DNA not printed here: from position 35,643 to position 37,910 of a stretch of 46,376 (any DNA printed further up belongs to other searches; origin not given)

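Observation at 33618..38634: Divergent lipid-tailoring cassette: P450 - FAAL::ACP - KAS III facing DUF374 acyltransferase - DUF3108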

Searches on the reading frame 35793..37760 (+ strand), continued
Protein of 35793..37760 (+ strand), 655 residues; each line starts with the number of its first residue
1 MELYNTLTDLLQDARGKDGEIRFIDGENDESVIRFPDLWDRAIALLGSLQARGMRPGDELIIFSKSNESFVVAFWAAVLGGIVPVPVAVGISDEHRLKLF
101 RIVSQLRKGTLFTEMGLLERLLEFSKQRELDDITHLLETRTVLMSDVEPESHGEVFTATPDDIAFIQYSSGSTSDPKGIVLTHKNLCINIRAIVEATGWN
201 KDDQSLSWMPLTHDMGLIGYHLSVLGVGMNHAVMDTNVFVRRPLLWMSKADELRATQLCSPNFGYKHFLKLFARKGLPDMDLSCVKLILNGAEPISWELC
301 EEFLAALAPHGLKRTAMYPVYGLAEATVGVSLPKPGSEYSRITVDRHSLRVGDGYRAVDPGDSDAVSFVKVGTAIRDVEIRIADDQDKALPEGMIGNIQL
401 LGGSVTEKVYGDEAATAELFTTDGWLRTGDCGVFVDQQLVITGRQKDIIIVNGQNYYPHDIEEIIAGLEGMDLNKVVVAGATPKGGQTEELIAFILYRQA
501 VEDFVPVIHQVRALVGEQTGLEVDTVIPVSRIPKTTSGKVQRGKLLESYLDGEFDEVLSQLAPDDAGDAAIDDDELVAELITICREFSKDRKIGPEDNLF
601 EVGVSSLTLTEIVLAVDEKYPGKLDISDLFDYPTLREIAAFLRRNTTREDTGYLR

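Call 15: search_protein_families(library=ncbifam, proteins=[window:35793-37760:+, L001:11820-12788:+], max_evalue=0.001)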
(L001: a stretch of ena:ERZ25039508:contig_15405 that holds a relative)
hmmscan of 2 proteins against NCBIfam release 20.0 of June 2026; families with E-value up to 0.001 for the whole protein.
window:35793-37760:+ (655 aa): 101 families (the best 25 are shown)
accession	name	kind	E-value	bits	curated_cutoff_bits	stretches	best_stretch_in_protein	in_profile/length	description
NF006624.1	PRK09192.1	subfamily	4.7e-101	338.9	600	1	6-555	17-566/567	fatty acyl-AMP ligase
NF005850.0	PRK07768.1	subfamily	2.6e-94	316.4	572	1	140-544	131-538/545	long-chain-fatty-acid--CoA ligase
NF004282.0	PRK05691.1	subfamily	1.1e-82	277.3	4090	1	21-646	28-657/4334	non-ribosomal peptide synthase/polyketide synthase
NF009124.0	PRK12476.1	subfamily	4.8e-82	276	922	1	22-555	54-610/612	fatty acyl-AMP ligase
NF038339.3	FAAL_FadD32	equivalog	7.5e-76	255.6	975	1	38-463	58-499/625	long-chain-fatty-acid--AMP ligase FadD32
NF004509.1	PRK05850.1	subfamily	1.9e-72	244.4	775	1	21-555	22-574/578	fatty-acid--AMP ligase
NF040633.1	FadD32_Coryne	exception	1.6e-64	218.2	875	1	156-544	196-607/614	FadD32-like long-chain-fatty-acid--AMP ligase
NF004510.0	PRK05851.1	equivalog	3.4e-62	210.3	621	1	157-543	148-514/525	long-chain-fatty acid--ACP ligase MbtM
NF038337.1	FAAL_FadD21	exception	7.9e-56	189.7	1100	1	22-554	24-574/579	fatty-acid--AMP ligase FAAL21/FadD21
NF038338.1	FAAL_FadD28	exception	4.7e-54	183.7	1100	1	33-556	39-577/580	fatty-acid--AMP ligase FAAL28/FadD28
NF004837.0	PRK06187.1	subfamily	2.3e-48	164.7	476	1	4-553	7-526/531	long-chain-fatty-acid--CoA ligase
NF005702.0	PRK07514.1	subfamily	4.4e-42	144.1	558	1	5-549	3-500/506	malonyl-CoA synthase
NF005801.1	PRK07656.1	equivalog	8.8e-38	130.2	657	2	360-477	326-435/500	FadD3 family acyl-CoA ligase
NF004511.1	PRK05852.1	equivalog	2.9e-35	121.9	650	2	367-549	327-504/505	FadD7 family fatty acid--CoA ligase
NF006182.0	PRK08316.1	subfamily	7.3e-34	117.1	663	2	32-326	36-324/523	fatty acyl-CoA synthetase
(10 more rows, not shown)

L001:11820-12788:+ (322 aa): 24 families
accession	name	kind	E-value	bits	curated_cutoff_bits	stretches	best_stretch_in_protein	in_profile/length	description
NF006829.0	PRK09352.1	subfamily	1e-135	451.9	249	1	1-322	2-321/322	beta-ketoacyl-ACP synthase 3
TIGR00747.1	fabH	subfamily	3e-132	440.6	292.1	1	3-321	2-321/322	beta-ketoacyl-ACP synthase III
NF004623.0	PRK05963.1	equivalog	2.4e-82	276.9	437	1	3-321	5-327/328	beta-ketoacyl-ACP synthase III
NF005541.0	PRK07204.1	equivalog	1.3e-66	225.2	402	1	2-322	3-329/329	beta-ketoacyl-ACP synthase III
NF005703.0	PRK07515.1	equivalog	8.7e-44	149.9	304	1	51-321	95-371/373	beta-ketoacyl-ACP synthase III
NF005308.0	PRK06840.1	equivalog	1.4e-40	139.4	315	1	5-322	6-335/339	3-oxoacyl-ACP synthase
NF006720.0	PRK09258.1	equivalog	9.6e-34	117.2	285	1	7-313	9-329/338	3-oxoacyl-ACP synthase III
NF009519.0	PRK12880.1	equivalog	6.4e-33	114.5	436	1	4-321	8-337/353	beta-ketoacyl-ACP synthase III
NF003274.0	PRK04262.1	equivalog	2.6e-25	89.2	244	1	5-312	4-298/347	hydroxymethylglutaryl-CoA synthase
NF005293.2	PRK06816.1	subfamily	1.3e-20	73.8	450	2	6-148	3-157/378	StlD/DarB family beta-ketosynthase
NF053539.1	resorcinol_DarB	exception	8.8e-16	58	550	2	8-147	7-157/377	dialkylresorcinol biosynthesis protein DarB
TIGR00748.1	HMG_CoA_syn_Arc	equivalog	1e-15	57.8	353.35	1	6-313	4-298/345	hydroxymethylglutaryl-CoA synthase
TIGR01835.1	HMG-CoA-S_prok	equivalog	3e-11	42.7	360.35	1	7-178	4-169/382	hydroxymethylglutaryl-CoA synthase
NF005704.0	PRK07516.1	subfamily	9e-10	38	412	1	48-147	18-119/389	thiolase domain-containing protein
NF042429.2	DHPHCoAsyn_DpgA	equivalog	7.2e-09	35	425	1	50-322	68-350/350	3,5-dihydroxyphenylacetyl-CoA synthase DpgA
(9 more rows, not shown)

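Call 16: find_related_loci(query=window:35793-37757:+, collection=genome_contigs, flank=10000)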
Query window:35793-37757:+ (655 aa) in genome_contigs; peptide patterns used: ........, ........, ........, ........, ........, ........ (x = any residue, [..] = any of these).
600 stretches matched a pattern (row limit reached: there are more); 574 encode a relative of the query (tblastn E <= 1e-3); the best 80 are kept; 80 distinct loci.
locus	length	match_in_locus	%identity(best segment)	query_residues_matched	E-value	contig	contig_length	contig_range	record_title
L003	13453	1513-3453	93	1-647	0e+0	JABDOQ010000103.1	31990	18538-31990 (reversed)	MAG: Woeseiaceae bacterium isolate Site_A34 k127_28016, whole genome shotgun sequence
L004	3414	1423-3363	94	1-647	0e+0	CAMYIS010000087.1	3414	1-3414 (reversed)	MAG: uncultured Woeseiaceae bacterium isolate FCS_Gamma_093 genome assembly, contig: scaffold_18953, whole genome shotgu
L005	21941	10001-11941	94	1-647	0e+0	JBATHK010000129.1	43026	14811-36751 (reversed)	MAG: Woeseiaceae bacterium isolate MFD10301_ilm_asm_bin15 k127_71962, whole genome shotgun sequence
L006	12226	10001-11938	93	1-646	0e+0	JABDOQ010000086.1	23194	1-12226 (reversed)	MAG: Woeseiaceae bacterium isolate Site_A34 k127_159043, whole genome shotgun sequence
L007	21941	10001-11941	90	1-647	0e+0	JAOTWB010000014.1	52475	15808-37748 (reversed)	MAG: Gammaproteobacteria bacterium isolate 13_May_SF_Bin65 13_May_SF_Bin65_scaffold_310_c1, whole genome shotgun sequenc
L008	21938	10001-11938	88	1-646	0e+0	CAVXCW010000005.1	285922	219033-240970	MAG: uncultured Gammaproteobacteria bacterium isolate MFD03551.bin.1.18 genome assembly, contig: contig_15054, whole gen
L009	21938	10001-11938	84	1-646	0e+0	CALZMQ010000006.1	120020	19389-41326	MAG: uncultured Woeseiaceae bacterium isolate FO_M_Gamma_097 genome assembly, contig: scaffold_110, whole genome shotgun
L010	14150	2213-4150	81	1-646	0e+0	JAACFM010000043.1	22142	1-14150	MAG: Gammaproteobacteria bacterium isolate bin.87 scaffold_1030, whole genome shotgun sequence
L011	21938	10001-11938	81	1-646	0e+0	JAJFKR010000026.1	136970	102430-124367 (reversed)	MAG: Woeseiaceae bacterium isolate OFTM24 OFTM24_25, whole genome shotgun sequence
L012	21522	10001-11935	80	1-645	0e+0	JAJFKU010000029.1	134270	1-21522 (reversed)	MAG: Woeseiaceae bacterium isolate OFTM62 OFTM62_28, whole genome shotgun sequence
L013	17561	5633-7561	81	1-643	0e+0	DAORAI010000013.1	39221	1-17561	MAG TPA_asm: Woeseiaceae bacterium isolate AMR_MDS_0962 NODE_224_length_39221_cov_4.362534, whole genome shotgun sequenc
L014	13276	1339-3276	79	1-646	0e+0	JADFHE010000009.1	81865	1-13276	MAG: Proteobacteria bacterium isolate B33T1B5 B33T1B5_NODE100, whole genome shotgun sequence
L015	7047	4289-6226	79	1-646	0e+0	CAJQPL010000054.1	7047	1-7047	MAG: uncultured Woeseiaceae bacterium isolate 3_20180319_Bin_METABAT_220_1 genome assembly, contig: c_000022191332, whol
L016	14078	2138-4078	79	1-646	0e+0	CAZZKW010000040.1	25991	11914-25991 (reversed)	MAG TPA_asm: uncultured Woeseiaceae bacterium isolate SRP128015_co1_142 genome assembly, contig: NODE_2287_length_25991_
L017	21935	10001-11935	79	1-645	0e+0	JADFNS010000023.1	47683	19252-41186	MAG: Proteobacteria bacterium isolate B64T3L11 B64T3L11_NODE436, whole genome shotgun sequence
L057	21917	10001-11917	58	3-643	0e+0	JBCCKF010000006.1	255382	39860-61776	MAG: Pseudomonadota bacterium isolate P01_C01_bin.131 k141_1195879_length_255382_cov_23.0765, whole genome shotgun seque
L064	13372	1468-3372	53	19-650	0e+0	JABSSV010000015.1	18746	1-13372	MAG: Lysobacterales bacterium isolate DT_121 DT-Xanthomonadales-1_scaffold_15, whole genome shotgun sequence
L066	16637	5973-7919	51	1-645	0e+0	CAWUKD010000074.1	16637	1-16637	MAG: uncultured Gammaproteobacteria bacterium isolate SRR17458637_binner23_1_1705322959 genome assembly, contig: ERZ2185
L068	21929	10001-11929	51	6-642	0e+0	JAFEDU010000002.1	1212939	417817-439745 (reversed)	MAG: Proteobacteria bacterium isolate SZAS-89 LIN-502__2__length-1212939, whole genome shotgun sequence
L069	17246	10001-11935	49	1-643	0e+0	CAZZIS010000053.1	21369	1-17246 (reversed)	MAG TPA_asm: uncultured Thioalkalispiraceae bacterium isolate SRP128015_co1_108 genome assembly, contig: NODE_3274_lengt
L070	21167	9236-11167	48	1-647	0e+0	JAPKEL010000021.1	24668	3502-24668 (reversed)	MAG: Woeseiaceae bacterium isolate ANT-115 NODE_973_length_24668_cov_12.006460, whole genome shotgun sequence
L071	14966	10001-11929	50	5-643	0e+0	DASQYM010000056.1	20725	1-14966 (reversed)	MAG TPA_asm: Steroidobacteraceae bacterium isolate SMAG_U11065 k141_11249, whole genome shotgun sequence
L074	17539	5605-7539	50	6-646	0e+0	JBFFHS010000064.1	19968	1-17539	MAG: Gammaproteobacteria bacterium isolate Mix_mud16.2022.02.36 k141_948107_length_19968_cov_15.3037, whole genome shotg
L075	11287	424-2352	49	5-643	0e+0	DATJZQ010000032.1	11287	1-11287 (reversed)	MAG TPA_asm: Burkholderiales bacterium isolate SMAG_U15182 k141_2230017, whole genome shotgun sequence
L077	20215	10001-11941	51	1-643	0e+0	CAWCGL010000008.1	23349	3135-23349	MAG: uncultured proteobacterium isolate MFD09368.bin.2.139 genome assembly, contig: contig_42190, whole genome shotgun s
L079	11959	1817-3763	49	4-647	0e+0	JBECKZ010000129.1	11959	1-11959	MAG: Thiohalomonadales bacterium isolate ETDI88 k127_5367582, whole genome shotgun sequence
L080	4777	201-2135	50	3-642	0e+0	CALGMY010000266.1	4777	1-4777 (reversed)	MAG TPA_asm: uncultured Gammaproteobacteria bacterium isolate SRR1506987_bin.36_CONCOCT_v1.1_MAG genome assembly, contig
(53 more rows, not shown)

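Call 20: search_protein_families(library=pfam, proteins=[L068:4415-7090:-, L068:8078-8764:-, L069:7961-8650:-, L068:12041-12496:+, L075:2556-3014:-, L071:2454-3305:+, L064:3435-5678:+, L057:11994-14678:+, L057:5588-7135:+, L077:12053-13999:+], max_evalue=0.001)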
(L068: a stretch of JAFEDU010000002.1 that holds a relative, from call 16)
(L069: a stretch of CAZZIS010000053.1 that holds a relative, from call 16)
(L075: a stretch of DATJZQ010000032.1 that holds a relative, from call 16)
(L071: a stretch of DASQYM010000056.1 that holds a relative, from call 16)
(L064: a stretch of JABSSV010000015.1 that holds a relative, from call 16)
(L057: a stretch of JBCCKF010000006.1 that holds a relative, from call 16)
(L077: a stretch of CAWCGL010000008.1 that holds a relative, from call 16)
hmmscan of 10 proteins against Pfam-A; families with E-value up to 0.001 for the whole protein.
L068:4415-7090:- (891 aa): 9 families
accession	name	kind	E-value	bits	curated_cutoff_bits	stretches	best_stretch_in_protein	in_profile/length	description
PF00563.25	EAL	-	1.5e-60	205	31.3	1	650-882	6-236/236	EAL domain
PF00990.26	GGDEF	-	9.2e-42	143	23.8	1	467-624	1-161/161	Diguanylate cyclase, GGDEF domain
PF08447.18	PAS_3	-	4.1e-31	107.5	25.6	2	232-318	2-88/89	PAS fold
PF08448.16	PAS_4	-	6.1e-29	100.9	23.1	2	344-458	2-110/110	PAS fold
PF13426.13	PAS_9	-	8.5e-24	84.3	27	2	348-455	2-103/103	PAS domain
PF00989.32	PAS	-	3e-21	76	22.6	2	343-453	7-113/113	PAS fold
PF13188.13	PAS_8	-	5.7e-10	39.2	21.8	1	343-398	7-59/65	PAS domain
PF01590.32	GAF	-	8.6e-06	26.8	22.4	1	53-193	2-131/133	GAF domain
PF12860.13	PAS_7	-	0.00072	20.1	27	0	343-458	1-112/115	PAS fold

L068:8078-8764:- (228 aa): 0 families

L069:7961-8650:- (229 aa): 2 families
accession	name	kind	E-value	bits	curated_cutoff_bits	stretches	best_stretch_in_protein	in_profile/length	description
PF01648.25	ACPS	-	3.7e-07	30.6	25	1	113-188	2-87/111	4'-phosphopantetheinyl transferase superfamily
PF22624.1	AASDHPPT_N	-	9.3e-07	29.5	27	1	26-104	9-94/100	4'-phosphopantetheinyl transferase, N-terminal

L068:12041-12496:+ (151 aa): 1 family
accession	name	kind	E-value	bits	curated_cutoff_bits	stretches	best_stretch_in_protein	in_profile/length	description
PF01475.25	FUR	-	3.5e-18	66.3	23.1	1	31-125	3-99/121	Ferric uptake regulator family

L075:2556-3014:- (152 aa): 0 families

L071:2454-3305:+ (283 aa): 2 families
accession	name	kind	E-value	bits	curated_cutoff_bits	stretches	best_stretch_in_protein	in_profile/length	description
PF01729.25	QRPTase_C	-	9.2e-61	204.9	23.1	1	111-277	2-169/169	Quinolinate phosphoribosyl transferase, C-terminal domain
PF02749.22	QRPTase_N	-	6.1e-19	68.5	27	1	24-108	1-82/82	Quinolinate phosphoribosyl transferase, N-terminal domain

L064:3435-5678:+ (747 aa): 8 families
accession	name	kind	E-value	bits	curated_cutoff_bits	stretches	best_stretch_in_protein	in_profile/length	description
PF00930.27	DPPIV_N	-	1.9e-88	297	22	1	142-458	33-354/354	Dipeptidyl peptidase IV (DPP IV) N-terminal region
PF00326.27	Peptidase_S9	-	1.5e-57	194.9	22.6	1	548-741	8-210/213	Prolyl oligopeptidase family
PF02129.25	Peptidase_S15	-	6e-14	52.8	23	1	503-641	1-132/262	X-Pro dipeptidyl-peptidase (S15 family)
PF01738.24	DLH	-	2e-08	34.5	21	1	545-719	32-187/217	Dienelactone hydrolase family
PF12146.15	Hydrolase_4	-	4.8e-08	33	27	0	534-637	11-109/239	Serine aminopeptidase, S33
PF20434.5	BD-FAE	-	2.8e-07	30.7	26.8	0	651-701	163-215/215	BD-FAE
PF07859.19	Abhydrolase_3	-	6.1e-05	23.3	25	0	585-625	49-92/210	alpha/beta hydrolase fold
PF12740.14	PETase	-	0.00011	22.1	28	1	549-642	76-159/263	PET hydrolase-like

L057:11994-14678:+ (894 aa): 1 family
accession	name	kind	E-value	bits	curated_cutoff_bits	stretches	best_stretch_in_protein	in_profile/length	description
PF00246.29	Peptidase_M14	-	3.8e-13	50.1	21.6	1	58-230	2-134/286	Zinc carboxypeptidase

L057:5588-7135:+ (515 aa): 3 families
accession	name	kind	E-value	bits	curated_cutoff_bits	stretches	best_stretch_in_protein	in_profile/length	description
PF00263.26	Secretin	-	2.4e-38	131.8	27.5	1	338-513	1-168/169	Bacterial type II and III secretion system protein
PF07655.18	Secretin_N_2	-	1.6e-08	35.4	23.4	1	143-230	1-87/91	Secretin N-terminal domain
PF07660.19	STN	-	2e-05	24.7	28.4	1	96-139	4-50/52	Secretin and TonB N terminus short domain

L077:12053-13999:+ (648 aa): 12 families
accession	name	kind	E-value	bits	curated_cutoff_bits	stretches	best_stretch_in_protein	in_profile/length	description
PF00326.27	Peptidase_S9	-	8.2e-54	182.8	22.6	1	439-646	2-211/213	Prolyl oligopeptidase family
PF00561.26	Abhydrolase_1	-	1.9e-12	47.8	25.8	1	424-546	2-114/245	alpha/beta hydrolase fold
PF02129.25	Peptidase_S15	-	1.4e-11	45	23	1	410-541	9-136/262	X-Pro dipeptidyl-peptidase (S15 family)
PF20434.5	BD-FAE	-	2.3e-11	44.1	26.8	1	421-605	12-215/215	BD-FAE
PF01738.24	DLH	-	3.7e-11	43.5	21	1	441-630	26-194/217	Dienelactone hydrolase family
PF12146.15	Hydrolase_4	-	5.1e-10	39.5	27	2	573-625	185-235/239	Serine aminopeptidase, S33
PF02230.22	Abhydrolase_2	-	9.4e-09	35.9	23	0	578-630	155-207/217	Phospholipase/Carboxylesterase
PF00756.26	Esterase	-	3.2e-07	30.8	22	1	491-602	105-206/251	Putative esterase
PF07859.19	Abhydrolase_3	-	7.5e-06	26.3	25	1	482-624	49-208/210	alpha/beta hydrolase fold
PF12697.13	Abhydrolase_6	-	5.7e-05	24.3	26.3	1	426-561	2-146/217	Alpha/beta hydrolase family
PF03959.19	FSH1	-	0.00011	22.3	21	1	521-623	130-200/211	Serine hydrolase (FSH1)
PF20408.4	Abhydrolase_11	-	0.00051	20.3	27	0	574-627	122-170/193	Alpha/beta hydrolase domain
